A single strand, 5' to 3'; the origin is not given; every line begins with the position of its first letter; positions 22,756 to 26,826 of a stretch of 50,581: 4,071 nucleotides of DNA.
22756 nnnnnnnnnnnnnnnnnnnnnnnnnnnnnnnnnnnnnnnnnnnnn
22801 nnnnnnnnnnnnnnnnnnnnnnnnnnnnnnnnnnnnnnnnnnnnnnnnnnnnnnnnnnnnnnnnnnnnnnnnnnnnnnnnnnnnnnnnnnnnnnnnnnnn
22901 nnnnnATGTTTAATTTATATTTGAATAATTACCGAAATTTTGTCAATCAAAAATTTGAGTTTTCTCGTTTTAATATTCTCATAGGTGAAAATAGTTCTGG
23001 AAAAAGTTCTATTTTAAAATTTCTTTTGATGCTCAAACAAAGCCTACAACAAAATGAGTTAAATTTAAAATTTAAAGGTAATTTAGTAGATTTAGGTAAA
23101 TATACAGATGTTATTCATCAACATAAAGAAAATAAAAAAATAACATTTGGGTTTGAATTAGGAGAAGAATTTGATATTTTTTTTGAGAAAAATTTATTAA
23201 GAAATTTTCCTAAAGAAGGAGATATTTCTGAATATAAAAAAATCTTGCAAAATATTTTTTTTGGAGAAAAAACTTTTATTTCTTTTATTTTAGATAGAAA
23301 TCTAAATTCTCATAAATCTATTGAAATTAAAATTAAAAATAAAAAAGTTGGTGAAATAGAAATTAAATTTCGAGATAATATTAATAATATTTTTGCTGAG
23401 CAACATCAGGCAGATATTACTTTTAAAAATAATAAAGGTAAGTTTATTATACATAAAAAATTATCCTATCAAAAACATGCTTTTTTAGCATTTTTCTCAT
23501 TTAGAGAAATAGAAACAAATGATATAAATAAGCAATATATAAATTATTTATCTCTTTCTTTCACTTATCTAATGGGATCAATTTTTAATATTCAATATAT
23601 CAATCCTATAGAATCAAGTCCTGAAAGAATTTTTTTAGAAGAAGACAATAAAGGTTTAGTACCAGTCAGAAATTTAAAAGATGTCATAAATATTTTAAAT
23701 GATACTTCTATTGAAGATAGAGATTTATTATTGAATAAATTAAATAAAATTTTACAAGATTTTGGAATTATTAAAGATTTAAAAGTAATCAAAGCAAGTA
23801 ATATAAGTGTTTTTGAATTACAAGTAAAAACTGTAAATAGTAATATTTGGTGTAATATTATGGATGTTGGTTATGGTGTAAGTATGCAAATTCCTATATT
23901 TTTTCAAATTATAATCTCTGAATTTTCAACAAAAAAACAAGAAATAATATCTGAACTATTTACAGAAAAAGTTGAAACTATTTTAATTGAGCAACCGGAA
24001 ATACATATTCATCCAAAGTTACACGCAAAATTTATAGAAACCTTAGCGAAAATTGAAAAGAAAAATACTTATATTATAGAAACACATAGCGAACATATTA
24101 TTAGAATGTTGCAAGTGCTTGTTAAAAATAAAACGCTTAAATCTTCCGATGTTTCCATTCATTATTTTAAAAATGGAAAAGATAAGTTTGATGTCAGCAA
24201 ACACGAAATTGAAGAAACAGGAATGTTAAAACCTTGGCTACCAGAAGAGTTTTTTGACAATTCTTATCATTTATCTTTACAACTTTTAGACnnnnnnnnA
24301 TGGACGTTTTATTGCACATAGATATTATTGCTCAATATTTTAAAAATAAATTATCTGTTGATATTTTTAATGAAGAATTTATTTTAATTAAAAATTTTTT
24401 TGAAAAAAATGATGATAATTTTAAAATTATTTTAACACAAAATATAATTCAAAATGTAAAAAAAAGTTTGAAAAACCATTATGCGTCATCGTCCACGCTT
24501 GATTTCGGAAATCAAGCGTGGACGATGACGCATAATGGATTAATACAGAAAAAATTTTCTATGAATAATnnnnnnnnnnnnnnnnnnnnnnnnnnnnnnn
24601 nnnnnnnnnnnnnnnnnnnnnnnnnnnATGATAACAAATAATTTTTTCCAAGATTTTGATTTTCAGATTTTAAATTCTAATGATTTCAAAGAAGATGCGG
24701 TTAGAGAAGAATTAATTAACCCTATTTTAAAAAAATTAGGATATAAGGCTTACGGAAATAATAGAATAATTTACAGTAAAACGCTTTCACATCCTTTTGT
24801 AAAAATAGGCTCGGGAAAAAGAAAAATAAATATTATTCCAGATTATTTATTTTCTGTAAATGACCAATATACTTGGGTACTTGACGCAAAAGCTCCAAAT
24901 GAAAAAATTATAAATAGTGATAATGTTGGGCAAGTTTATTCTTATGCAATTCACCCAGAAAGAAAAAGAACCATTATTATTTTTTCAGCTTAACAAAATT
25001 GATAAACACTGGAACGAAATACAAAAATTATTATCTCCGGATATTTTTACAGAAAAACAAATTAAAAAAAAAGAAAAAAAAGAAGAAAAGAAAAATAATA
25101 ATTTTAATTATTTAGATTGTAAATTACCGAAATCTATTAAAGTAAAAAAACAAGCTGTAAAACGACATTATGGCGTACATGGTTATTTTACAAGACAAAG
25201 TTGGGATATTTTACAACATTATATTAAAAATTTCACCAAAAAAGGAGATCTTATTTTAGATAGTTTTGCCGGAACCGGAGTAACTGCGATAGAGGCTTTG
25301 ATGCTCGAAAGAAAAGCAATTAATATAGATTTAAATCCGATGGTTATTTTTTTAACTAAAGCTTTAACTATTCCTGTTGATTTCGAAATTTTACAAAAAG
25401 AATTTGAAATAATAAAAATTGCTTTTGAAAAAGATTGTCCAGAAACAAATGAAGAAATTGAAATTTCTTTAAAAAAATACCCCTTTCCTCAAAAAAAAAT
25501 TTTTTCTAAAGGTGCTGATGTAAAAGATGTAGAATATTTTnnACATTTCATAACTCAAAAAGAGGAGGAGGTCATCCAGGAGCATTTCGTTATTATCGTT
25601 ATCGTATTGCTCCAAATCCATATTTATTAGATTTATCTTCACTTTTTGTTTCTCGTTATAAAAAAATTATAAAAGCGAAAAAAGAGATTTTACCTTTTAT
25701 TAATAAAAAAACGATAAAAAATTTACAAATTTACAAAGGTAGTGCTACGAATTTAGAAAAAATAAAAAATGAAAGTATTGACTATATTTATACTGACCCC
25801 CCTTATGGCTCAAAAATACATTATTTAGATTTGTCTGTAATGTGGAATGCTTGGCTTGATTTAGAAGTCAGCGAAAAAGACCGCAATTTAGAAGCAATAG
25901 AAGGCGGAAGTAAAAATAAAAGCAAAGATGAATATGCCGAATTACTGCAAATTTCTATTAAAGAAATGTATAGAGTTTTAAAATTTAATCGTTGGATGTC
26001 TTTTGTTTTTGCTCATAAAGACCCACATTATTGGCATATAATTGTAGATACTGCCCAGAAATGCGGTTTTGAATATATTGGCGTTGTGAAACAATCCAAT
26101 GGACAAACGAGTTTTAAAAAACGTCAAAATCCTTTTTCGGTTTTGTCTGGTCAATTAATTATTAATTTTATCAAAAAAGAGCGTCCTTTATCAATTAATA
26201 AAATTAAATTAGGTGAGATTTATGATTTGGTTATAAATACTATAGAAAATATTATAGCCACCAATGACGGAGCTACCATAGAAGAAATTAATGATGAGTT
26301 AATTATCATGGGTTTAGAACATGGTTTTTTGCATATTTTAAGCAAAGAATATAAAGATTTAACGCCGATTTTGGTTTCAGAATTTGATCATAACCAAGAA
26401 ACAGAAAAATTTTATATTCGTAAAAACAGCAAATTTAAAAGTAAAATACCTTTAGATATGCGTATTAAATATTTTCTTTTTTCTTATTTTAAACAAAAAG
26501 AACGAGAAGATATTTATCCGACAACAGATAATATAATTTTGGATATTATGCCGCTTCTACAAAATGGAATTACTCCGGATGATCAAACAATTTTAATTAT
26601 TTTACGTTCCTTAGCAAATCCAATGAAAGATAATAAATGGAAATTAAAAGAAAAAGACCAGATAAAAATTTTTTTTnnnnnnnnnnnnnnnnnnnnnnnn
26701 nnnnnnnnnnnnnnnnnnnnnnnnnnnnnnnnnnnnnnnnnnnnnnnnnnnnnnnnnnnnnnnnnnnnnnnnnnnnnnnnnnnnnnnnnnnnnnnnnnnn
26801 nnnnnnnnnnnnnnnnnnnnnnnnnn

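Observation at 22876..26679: Candidate defence operon: DUF3696-type AAA ATPase, 90-aa protein, PD-(D/E)xK nuclease-like domain fused to a DNA methyltransferase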

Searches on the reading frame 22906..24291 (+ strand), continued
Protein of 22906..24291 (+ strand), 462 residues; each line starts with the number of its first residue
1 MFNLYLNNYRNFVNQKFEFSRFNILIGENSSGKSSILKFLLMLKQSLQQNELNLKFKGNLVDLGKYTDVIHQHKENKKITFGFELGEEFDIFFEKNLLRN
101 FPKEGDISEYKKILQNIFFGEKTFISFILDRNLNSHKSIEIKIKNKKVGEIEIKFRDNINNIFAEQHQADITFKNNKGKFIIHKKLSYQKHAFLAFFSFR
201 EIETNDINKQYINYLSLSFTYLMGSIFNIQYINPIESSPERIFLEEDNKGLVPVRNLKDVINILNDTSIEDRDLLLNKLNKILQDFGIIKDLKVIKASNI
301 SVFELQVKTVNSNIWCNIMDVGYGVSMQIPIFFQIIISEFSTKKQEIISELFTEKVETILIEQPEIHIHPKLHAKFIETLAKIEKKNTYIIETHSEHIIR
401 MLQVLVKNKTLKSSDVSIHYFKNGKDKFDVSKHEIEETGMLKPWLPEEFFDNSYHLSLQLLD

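Call 62: fold_search(model_id=the predicted structure, library=pdb)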
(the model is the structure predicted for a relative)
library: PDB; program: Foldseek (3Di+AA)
matches with E <= 10: 1235; with E <= 0.001: 29
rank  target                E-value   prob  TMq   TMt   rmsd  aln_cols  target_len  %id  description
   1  6g4w_q                7.6e-05  1.00  0.13  0.46   9.4       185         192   11  Cryo-EM structure of a late human pre-40S ribosomal subunit - State A (released 2018-06-06)
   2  7wtw_q                8.0e-05  1.00  0.13  0.41   7.2       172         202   11  Cryo-EM structure of a human pre-40S ribosomal subunit - State RRP12-A3 (released 2022-10-19)
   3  2i62_A                1.3e-04  1.00  0.19  0.48  11.8       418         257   12  Mouse Nicotinamide N-methyltransferase (released 2006-09-12)
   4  7wts_q                1.6e-04  1.00  0.14  0.41   8.4       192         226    9  Cryo-EM structure of a human pre-40S ribosomal subunit - State UTP14 (released 2022-10-19)
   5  4qtt_D                1.9e-04  1.00  0.13  0.49   6.0       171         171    9  Structure of S. cerevisiae Bud23-Trm112 complex involved in formation of m7G1575 on 18S rRNA (apo-form) (released 2014-12-24)
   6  6zxw_G                2.7e-04  1.00  0.18  0.40   8.8       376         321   11  Structure of Archaeoglobus fulgidus Trm11-Trm112 m2G10 tRNA methyltransferase complex bound to sinefungin (released 2020-09-23)
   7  3s1s                  3.5e-04  0.80  0.14  0.12  22.4       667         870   11  Characterization and crystal structure of the type IIG restriction endonuclease BpuSI (released 2011-07-13)
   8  5yjf_A                3.6e-04  1.00  0.19  0.47  12.1       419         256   12  Co-crystal structure of Human Nicotinamide N-methyltransferase (NNMT) with small molecule analog of Nicotinamide (released 2018-03-21)
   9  5e71                  3.8e-04  1.00  0.20  0.43  13.8       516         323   10  Crystal structure of the archaeal tRNA m2G/m22G10 methyltransferase (aTrm11) from Thermococcus kodakarensis (released 2016-07-06)
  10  6zxy                  4.2e-04  1.00  0.18  0.40  14.2       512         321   10  Structure of Archaeoglobus fulgidus Trm11 m2G10 tRNA methyltransferase enzyme (released 2020-09-23)
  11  7wtt_q                4.2e-04  1.00  0.13  0.35  11.4       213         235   10  Cryo-EM structure of a human pre-40S ribosomal subunit - State RRP12-A1 (with CK1) (released 2022-10-19)
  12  6zxv_B                4.5e-04  1.00  0.18  0.40   8.5       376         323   11  Structure of Archaeoglobus fulgidus Trm11 m2G10 tRNA methyltransferase enzyme bound to sinefungin (released 2020-09-23)
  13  21jx_B                4.7e-04  1.00  0.19  0.46  12.3       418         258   11  Crystal structure of compound 1 bound to human Nicotinamide N-methyltransferase (released 2026-03-11)
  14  7nbj_D                4.9e-04  1.00  0.19  0.48  11.5       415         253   11  Co-crystal structure of Human Nicotinamide N-methyltransferase (NNMT) with the bisubstrate-like inhibitor (1) (released 2021-03-17)
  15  7wmt                  4.9e-04  1.00  0.17  0.49  14.4       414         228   11  Crystal structure of small molecule 13 bound to human Nicotinamide N-methyltransferase (released 2022-08-31)
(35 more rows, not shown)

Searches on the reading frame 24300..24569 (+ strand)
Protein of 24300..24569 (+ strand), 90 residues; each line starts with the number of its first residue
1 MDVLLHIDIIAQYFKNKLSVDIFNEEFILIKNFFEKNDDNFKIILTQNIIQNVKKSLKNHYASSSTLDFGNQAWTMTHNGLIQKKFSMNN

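Call 4: search_protein_families(library=pfam, proteins=[window:24300-24569:+], max_evalue=0.1)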
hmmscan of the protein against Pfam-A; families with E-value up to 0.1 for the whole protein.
window:24300-24569:+ (90 aa): 0 families

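Call 5: search_protein_families(library=padloc, proteins=[window:24300-24569:+], max_evalue=0.1)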
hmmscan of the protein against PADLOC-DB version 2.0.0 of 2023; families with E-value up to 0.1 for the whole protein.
window:24300-24569:+ (90 aa): 0 families

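Call 6: search_protein_families(library=ncbifam, proteins=[window:24300-24569:+], max_evalue=0.1)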
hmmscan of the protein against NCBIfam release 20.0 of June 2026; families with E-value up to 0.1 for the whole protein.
window:24300-24569:+ (90 aa): 1 family
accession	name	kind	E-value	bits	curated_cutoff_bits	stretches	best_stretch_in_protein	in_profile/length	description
TIGR00545.2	lipoyltrans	equivalog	0.0077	15.2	280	1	7-73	181-244/328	lipoate--protein ligase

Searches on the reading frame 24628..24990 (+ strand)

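Call 4: search_protein_families(library=pfam, proteins=[window:24628-24990:+], max_evalue=0.1)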
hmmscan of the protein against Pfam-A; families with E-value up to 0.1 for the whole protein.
window:24628-24990:+ (121 aa): 4 families
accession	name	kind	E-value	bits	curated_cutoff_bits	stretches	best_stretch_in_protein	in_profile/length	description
PF04313.20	HSDR_N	-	0.0078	16.5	25.1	1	20-50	2-32/198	Type I restriction enzyme R protein N terminus (HSDR_N)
PF14666.11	RICTOR_M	-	0.021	15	27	1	20-55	53-87/104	Rapamycin-insensitive companion of mTOR, middle domain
PF09174.15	Maf1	-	0.023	15.3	28.9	0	4-39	74-109/174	Maf1 regulator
PF10117.15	McrBC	-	0.052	12.9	23.9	1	25-109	219-306/318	McrBC 5-methylcytosine restriction system component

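Call 5: search_protein_families(library=padloc, proteins=[window:24628-24990:+], max_evalue=0.1)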
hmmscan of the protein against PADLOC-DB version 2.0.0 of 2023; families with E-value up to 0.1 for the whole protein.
window:24628-24990:+ (121 aa): 2 families
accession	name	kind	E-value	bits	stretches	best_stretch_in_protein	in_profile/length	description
PDLC03604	REase_MTase_IIG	-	2.7e-06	23.7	1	13-109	22-119/1011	Type IIG restriction enzyme-methyltransferase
PDLC00390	SduA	-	0.0016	15.7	1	64-99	200-238/339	DUF4263 domain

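Call 6: search_protein_families(library=ncbifam, proteins=[window:24628-24990:+], max_evalue=0.1)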
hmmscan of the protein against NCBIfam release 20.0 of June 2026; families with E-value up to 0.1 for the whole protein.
window:24628-24990:+ (121 aa): 0 families

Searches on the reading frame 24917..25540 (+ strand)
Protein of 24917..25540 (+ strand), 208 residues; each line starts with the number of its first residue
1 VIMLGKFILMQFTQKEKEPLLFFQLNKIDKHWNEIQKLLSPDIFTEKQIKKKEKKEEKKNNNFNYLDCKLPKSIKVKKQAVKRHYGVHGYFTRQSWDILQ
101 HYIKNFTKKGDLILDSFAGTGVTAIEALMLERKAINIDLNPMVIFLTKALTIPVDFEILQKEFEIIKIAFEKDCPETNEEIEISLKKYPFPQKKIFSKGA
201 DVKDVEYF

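Call 4: search_protein_families(library=pfam, proteins=[window:24917-25540:+], max_evalue=0.1)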
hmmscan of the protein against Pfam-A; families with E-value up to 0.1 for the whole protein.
window:24917-25540:+ (208 aa): 6 families
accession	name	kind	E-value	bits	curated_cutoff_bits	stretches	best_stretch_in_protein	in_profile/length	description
PF01555.25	N6_N4_Mtase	-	9.4e-14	52.3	26.7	1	14-141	95-213/221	DNA methylase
PF02086.21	MethyltransfD12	-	0.0075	16.5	22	1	103-166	13-76/253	D12 class N6 adenine-specific DNA methyltransferase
PF01170.24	UPF0020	-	0.014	15.6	22.3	1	108-146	27-65/197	RMKL-like, methyltransferase domain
PF03602.21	Cons_hypoth95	-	0.033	14.3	24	1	97-142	34-75/182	Conserved hypothetical protein 95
PF02475.24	TRM5-TYW2_MTfase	-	0.038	14.4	28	1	103-144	30-73/164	TRM5/TYW2 methyltransferase domain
PF08496.15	Peptidase_S49_N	-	0.085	13.4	27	0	8-62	26-80/147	Peptidase family S49 N-terminal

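Call 5: search_protein_families(library=padloc, proteins=[window:24917-25540:+], max_evalue=0.1)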
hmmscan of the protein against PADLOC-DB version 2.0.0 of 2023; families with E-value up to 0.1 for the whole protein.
window:24917-25540:+ (208 aa): 60 families (the best 25 are shown)
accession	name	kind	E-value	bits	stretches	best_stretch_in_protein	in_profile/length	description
PDLC03312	MTase_II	-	2.9e-13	46.4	1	70-160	179-267/1344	Type II methyltransferase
PDLC02541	PglX|PglXI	-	6e-13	45.8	2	41-133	76-164/919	PglXI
PDLC03380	MTase_II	-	2.6e-12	44.7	1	58-160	6-107/393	Type II methyltransferase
PDLC03319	MTase_II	-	6.3e-12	43.1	1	88-173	2-87/503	Type II methyltransferase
PDLC03371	MTase_II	-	6.6e-12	43.5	1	17-141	138-242/260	Type II methyltransferase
PDLC03322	MTase_II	-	1.3e-10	38.8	1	85-168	37-123/446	Type II methyltransferase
PDLC03339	MTase_II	-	4.5e-10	36.8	1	89-149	209-269/399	Type II methyltransferase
PDLC03325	MTase_II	-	6e-10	36.4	1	99-164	81-146/426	Type II methyltransferase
PDLC03354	MTase_II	-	6.4e-10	36.6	1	72-183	320-414/425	Type II methyltransferase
PDLC03367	MTase_II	-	1.1e-09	35.2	1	81-154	13-86/633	Type II methyltransferase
PDLC03299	MTase_II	-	1.3e-09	36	1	47-145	153-251/296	Type II methyltransferase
PDLC03265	MTase_II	-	2.7e-09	34.9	1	79-143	258-320/333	Type II methyltransferase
PDLC03224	MTase_II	-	3.8e-09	34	1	42-181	27-165/481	Type II methyltransferase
PDLC03351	MTase_II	-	6.5e-09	33.4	1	89-144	126-181/348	Type II methyltransferase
PDLC03350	MTase_II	-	1.3e-08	32.7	1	97-144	241-288/312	Type II methyltransferase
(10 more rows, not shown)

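Call 6: search_protein_families(library=ncbifam, proteins=[window:24917-25540:+], max_evalue=0.1)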
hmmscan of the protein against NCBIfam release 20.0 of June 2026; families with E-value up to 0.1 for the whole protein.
window:24917-25540:+ (208 aa): 8 families
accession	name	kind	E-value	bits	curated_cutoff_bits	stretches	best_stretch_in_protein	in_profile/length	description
NF050803.1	DnaMtaseCcrMCaul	equivalog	2e-06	26.9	830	1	79-143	175-239/350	adenine-specific DNA-methyltransferase CcrM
NF010253.0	PRK13699.1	subfamily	2e-05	24.4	244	1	88-139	142-193/226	DNA methyltransferase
NF008572.0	PRK11524.1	equivalog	3.6e-05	23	292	1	91-141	196-246/294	adenine-specific DNA-methyltransferase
NF011528.0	PRK14968.1-2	equivalog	0.00056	19.5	171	1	96-143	27-72/205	putative methyltransferase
NF001790.0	PRK00517.3-3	equivalog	0.0015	17.9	269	1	104-148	117-162/262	50S ribosomal protein L11 methyltransferase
TIGR01177.1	TIGR01177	hypoth_equivalog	0.0017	17.7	316.55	1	108-140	181-213/330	TIGR01177 family methyltransferase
NF042963.1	DUF1156_antiphage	equivalog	0.018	13.1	1000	1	59-149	131-223/960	anti-phage-associated DUF1156 domain-containing protein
NF011529.0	PRK14968.1-3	equivalog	0.024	14.1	162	1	105-148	29-73/198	putative methyltransferase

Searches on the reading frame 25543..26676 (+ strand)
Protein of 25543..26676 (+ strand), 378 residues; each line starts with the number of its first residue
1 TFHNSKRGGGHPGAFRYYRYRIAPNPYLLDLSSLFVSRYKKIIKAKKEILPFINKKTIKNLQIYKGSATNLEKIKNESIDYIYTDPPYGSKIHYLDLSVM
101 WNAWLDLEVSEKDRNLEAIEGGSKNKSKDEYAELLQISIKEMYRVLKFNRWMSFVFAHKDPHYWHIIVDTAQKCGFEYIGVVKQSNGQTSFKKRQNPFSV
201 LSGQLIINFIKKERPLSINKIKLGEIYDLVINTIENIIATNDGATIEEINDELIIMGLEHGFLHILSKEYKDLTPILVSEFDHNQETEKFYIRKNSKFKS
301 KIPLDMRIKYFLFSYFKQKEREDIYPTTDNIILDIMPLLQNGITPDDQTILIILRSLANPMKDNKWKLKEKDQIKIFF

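Call 4: search_protein_families(library=pfam, proteins=[window:25543-26676:+], max_evalue=0.1)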
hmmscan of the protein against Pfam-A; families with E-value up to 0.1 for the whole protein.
window:25543-26676:+ (378 aa): 4 families
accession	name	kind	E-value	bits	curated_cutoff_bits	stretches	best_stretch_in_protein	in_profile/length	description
PF01555.25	N6_N4_Mtase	-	2e-05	25.1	26.7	1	79-215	1-110/221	DNA methylase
PF02086.21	MethyltransfD12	-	0.0022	18.2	22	1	38-90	136-187/253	D12 class N6 adenine-specific DNA methyltransferase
PF01170.24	UPF0020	-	0.0066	16.6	22.3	1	61-93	105-136/197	RMKL-like, methyltransferase domain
PF03602.21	Cons_hypoth95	-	0.031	14.4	24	1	61-92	94-127/182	Conserved hypothetical protein 95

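Call 5: search_protein_families(library=padloc, proteins=[window:25543-26676:+], max_evalue=0.1)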
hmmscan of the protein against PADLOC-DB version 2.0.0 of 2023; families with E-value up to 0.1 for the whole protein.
window:25543-26676:+ (378 aa): 24 families
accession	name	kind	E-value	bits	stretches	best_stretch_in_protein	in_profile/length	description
PDLC02541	PglX|PglXI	-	1.7e-31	107.1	1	53-212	467-623/919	PglXI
PDLC03346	MTase_II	-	9.8e-23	77.8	1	73-215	602-740/1068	Type II methyltransferase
PDLC03319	MTase_II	-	5.9e-22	76.1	1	34-235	247-445/503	Type II methyltransferase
PDLC03312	MTase_II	-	7.4e-20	68.3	1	40-230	1091-1285/1344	Type II methyltransferase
PDLC03367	MTase_II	-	7.5e-11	39.1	1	41-210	305-476/633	Type II methyltransferase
PDLC03353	MTase_II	-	1.4e-10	39.2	1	56-181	5-112/260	Type II methyltransferase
PDLC03380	MTase_II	-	7.2e-07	26.7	1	44-154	230-337/393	Type II methyltransferase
PDLC03233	MTase_II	-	7.2e-07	26.1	2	120-177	553-610/731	Type II methyltransferase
PDLC03371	MTase_II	-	8.2e-07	26.8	1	58-194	8-132/260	Type II methyltransferase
PDLC03376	MTase_II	-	1.4e-06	26.3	1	52-96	100-144/249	Type II methyltransferase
PDLC03322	MTase_II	-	2.1e-06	24.9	1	27-135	211-321/446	Type II methyltransferase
PDLC03350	MTase_II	-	1.6e-05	22.5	1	39-148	34-117/312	Type II methyltransferase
PDLC03246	MTase_II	-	3.2e-05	21.2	1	25-91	82-145/376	Type II methyltransferase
PDLC03299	MTase_II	-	4.3e-05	21.2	1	63-102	18-57/296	Type II methyltransferase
PDLC03362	MTase_II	-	0.00012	19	1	39-147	224-330/438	Type II methyltransferase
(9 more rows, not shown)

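Call 6: search_protein_families(library=ncbifam, proteins=[window:25543-26676:+], max_evalue=0.1)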
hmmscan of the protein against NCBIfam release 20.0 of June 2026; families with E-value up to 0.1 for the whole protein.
window:25543-26676:+ (378 aa): 6 families
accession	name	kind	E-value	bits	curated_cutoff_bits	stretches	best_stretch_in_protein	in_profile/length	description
NF008572.0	PRK11524.1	equivalog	0.00034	19.8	292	1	60-102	14-57/294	adenine-specific DNA-methyltransferase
NF040721.1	Trm14_Arch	equivalog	0.00047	19.4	280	1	36-92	250-303/370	tRNA (guanine(6)-N2)-methyltransferase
NF010253.0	PRK13699.1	subfamily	0.0012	18.6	244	0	127-181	43-94/226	DNA methyltransferase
TIGR01177.1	TIGR01177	hypoth_equivalog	0.0015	17.9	316.55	1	58-91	229-261/330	TIGR01177 family methyltransferase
NF042963.1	DUF1156_antiphage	equivalog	0.0085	14.2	1000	1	55-111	552-606/960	anti-phage-associated DUF1156 domain-containing protein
TIGR00095.1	TIGR00095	equivalog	0.088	12.4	117.5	0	34-92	79-138/194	16S rRNA (guanine(966)-N(2))-methyltransferase RsmD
